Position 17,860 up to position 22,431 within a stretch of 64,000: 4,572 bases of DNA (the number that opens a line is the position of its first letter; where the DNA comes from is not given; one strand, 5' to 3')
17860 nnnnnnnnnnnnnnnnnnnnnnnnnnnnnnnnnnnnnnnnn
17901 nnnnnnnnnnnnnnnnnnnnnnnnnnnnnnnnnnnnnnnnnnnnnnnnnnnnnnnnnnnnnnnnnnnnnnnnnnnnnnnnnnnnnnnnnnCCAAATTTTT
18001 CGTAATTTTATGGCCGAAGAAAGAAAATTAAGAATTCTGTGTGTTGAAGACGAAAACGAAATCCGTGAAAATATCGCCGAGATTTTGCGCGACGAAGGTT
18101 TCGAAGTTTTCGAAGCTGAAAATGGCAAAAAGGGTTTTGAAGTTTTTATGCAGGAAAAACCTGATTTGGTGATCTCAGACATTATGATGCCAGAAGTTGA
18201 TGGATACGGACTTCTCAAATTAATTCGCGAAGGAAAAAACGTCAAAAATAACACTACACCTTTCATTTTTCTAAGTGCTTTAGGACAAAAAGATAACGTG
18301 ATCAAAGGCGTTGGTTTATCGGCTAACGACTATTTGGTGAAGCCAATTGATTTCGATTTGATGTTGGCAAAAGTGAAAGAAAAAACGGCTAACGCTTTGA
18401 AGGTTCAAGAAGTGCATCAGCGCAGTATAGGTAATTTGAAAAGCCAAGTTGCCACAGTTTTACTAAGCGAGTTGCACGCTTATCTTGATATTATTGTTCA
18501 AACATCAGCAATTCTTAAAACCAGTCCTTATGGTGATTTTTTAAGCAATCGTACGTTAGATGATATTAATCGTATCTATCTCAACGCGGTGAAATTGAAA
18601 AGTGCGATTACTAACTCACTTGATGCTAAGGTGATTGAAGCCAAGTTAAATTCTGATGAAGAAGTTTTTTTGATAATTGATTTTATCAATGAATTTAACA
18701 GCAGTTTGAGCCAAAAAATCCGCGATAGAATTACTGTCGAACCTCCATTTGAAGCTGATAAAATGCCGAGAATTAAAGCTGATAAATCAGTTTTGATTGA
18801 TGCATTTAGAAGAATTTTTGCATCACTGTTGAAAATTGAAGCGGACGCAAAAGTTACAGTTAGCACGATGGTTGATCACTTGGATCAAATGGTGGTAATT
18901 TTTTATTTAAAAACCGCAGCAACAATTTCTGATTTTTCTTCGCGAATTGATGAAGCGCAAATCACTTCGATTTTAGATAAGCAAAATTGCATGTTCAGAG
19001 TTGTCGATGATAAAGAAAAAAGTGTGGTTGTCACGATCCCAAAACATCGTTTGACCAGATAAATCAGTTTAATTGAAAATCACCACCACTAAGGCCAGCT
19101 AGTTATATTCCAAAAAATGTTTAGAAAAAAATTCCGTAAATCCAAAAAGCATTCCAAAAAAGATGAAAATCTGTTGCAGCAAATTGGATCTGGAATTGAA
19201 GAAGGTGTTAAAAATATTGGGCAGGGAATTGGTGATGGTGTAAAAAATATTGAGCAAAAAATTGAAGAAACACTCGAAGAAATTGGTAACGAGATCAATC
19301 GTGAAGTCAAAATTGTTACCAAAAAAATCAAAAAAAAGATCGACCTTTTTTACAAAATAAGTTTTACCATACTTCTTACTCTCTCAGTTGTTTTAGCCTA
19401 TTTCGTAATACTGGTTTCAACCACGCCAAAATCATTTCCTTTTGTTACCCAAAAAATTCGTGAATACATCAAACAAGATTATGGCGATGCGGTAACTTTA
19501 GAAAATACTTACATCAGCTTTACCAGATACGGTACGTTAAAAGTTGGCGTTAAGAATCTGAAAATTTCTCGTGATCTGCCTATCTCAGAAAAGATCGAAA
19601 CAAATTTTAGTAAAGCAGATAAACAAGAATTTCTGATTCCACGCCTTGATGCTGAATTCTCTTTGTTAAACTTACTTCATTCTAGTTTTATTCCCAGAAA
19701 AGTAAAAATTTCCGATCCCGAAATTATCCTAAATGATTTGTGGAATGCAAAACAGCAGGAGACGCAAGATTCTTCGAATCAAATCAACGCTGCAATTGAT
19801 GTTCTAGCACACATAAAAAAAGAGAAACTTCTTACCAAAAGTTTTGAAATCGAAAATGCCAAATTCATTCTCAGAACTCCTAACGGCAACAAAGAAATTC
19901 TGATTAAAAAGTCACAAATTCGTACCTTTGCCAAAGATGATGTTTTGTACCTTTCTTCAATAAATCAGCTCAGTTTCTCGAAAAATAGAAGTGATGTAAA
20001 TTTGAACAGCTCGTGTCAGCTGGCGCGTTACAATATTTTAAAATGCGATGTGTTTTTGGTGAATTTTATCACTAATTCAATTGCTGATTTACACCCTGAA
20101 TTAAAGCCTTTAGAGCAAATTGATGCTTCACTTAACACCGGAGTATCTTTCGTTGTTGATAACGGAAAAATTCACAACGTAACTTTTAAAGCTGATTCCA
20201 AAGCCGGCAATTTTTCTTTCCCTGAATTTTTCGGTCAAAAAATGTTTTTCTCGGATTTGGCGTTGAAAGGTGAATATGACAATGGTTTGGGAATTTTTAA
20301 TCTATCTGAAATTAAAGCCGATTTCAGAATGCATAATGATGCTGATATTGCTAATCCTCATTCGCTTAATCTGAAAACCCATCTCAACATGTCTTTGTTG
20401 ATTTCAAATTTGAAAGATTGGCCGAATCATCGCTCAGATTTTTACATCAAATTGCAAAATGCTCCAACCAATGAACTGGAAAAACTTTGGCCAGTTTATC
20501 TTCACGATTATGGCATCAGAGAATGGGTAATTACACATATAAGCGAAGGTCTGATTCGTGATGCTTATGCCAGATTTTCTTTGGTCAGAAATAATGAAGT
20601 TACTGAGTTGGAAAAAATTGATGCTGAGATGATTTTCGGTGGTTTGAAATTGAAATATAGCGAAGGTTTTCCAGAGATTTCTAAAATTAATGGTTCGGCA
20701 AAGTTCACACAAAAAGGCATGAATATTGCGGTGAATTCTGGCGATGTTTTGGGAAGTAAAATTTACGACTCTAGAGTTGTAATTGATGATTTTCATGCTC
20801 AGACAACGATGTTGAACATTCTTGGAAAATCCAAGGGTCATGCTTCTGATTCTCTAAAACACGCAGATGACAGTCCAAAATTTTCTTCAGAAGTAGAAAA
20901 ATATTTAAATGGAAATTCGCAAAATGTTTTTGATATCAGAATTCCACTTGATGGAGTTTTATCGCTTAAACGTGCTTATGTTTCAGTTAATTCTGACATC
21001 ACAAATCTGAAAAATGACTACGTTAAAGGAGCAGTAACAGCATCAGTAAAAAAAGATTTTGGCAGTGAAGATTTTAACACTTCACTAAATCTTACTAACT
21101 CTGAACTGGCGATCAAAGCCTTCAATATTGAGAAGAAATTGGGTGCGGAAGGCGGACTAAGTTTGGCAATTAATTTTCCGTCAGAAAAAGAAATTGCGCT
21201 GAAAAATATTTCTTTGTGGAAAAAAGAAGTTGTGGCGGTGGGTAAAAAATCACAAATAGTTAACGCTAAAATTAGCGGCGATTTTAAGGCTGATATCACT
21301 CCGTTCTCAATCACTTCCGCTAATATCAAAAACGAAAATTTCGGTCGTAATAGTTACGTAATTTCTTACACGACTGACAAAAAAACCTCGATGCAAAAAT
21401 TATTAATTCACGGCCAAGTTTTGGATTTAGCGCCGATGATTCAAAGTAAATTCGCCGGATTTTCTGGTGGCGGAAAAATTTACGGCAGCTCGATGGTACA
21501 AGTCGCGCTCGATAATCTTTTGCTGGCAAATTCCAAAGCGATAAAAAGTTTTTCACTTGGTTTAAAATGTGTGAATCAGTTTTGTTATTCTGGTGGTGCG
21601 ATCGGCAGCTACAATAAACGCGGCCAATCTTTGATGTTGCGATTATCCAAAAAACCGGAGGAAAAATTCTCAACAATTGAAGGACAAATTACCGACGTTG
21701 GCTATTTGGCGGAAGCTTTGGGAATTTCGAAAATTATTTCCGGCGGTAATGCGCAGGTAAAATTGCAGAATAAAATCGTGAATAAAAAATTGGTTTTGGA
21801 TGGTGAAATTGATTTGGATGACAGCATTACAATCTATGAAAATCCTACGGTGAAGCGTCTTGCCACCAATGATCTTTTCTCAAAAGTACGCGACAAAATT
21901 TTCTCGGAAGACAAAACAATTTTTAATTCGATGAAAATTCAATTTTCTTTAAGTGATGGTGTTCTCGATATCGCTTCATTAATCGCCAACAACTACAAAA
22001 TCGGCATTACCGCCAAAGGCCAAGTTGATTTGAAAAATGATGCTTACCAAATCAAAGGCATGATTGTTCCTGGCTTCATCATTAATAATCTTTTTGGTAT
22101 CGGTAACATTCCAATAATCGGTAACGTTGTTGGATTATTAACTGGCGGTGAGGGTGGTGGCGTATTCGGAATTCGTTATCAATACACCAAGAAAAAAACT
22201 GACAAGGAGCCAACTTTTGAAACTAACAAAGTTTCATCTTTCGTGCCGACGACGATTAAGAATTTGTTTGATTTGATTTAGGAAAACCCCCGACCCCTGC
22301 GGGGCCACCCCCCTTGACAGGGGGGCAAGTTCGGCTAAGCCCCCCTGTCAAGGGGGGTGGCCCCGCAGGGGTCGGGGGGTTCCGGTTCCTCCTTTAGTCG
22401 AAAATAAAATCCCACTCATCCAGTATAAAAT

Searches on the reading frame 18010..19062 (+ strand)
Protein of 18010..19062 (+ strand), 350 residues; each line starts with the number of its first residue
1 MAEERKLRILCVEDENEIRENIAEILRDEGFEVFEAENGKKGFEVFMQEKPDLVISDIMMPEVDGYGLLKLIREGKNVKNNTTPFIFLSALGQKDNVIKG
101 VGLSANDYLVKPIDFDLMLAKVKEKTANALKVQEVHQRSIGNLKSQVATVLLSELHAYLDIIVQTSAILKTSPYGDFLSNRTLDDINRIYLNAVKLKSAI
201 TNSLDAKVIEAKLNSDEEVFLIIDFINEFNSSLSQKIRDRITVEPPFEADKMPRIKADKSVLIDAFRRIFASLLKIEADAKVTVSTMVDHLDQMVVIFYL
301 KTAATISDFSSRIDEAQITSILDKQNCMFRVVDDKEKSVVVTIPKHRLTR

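Call 28: search_protein_families(library=pfam, proteins=[window:18010-19062:+], max_evalue=0.0001)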
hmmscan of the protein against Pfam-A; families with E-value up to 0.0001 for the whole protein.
window:18010-19062:+ (350 aa): 1 family
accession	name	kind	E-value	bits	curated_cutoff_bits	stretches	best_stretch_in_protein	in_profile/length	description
PF00072.30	Response_reg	-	3.9e-27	95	30.2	1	9-122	1-110/111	Response regulator receiver domain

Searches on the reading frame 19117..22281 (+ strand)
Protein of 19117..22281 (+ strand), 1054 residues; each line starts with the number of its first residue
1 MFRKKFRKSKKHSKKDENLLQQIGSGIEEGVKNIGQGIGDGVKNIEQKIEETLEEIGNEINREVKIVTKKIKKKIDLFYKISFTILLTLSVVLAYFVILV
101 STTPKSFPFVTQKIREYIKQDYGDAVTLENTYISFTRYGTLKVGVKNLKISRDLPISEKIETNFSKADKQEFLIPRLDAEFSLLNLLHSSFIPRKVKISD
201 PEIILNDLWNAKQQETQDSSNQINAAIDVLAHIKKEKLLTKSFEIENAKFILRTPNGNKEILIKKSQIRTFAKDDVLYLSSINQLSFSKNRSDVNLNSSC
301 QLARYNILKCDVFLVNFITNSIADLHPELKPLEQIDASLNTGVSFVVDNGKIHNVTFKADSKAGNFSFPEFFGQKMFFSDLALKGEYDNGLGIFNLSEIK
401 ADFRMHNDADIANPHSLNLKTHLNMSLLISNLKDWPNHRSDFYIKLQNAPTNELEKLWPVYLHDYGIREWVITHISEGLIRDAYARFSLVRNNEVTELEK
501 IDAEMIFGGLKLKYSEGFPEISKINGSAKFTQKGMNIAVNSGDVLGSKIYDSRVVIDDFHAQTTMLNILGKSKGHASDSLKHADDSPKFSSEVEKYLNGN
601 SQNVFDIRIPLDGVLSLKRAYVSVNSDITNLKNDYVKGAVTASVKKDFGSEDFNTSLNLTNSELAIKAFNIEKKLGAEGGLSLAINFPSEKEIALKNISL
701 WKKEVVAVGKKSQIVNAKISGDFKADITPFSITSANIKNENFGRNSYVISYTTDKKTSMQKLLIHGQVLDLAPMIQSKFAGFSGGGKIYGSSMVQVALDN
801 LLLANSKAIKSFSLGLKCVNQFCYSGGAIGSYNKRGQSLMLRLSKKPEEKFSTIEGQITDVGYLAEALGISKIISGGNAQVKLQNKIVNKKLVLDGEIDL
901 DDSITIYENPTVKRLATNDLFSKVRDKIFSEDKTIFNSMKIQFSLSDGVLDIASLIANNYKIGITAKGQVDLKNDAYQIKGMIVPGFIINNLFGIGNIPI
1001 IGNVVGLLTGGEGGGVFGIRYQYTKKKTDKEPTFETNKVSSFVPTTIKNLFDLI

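Call 28: search_protein_families(library=pfam, proteins=[window:19117-22281:+], max_evalue=0.0001)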
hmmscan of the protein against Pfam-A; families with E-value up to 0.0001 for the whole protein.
window:19117-22281:+ (1054 aa): 1 family
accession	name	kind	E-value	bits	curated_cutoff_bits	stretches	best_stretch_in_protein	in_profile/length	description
PF13116.12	YhdP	-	4.8e-19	68.3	46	1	441-643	474-665/1224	YhdP protein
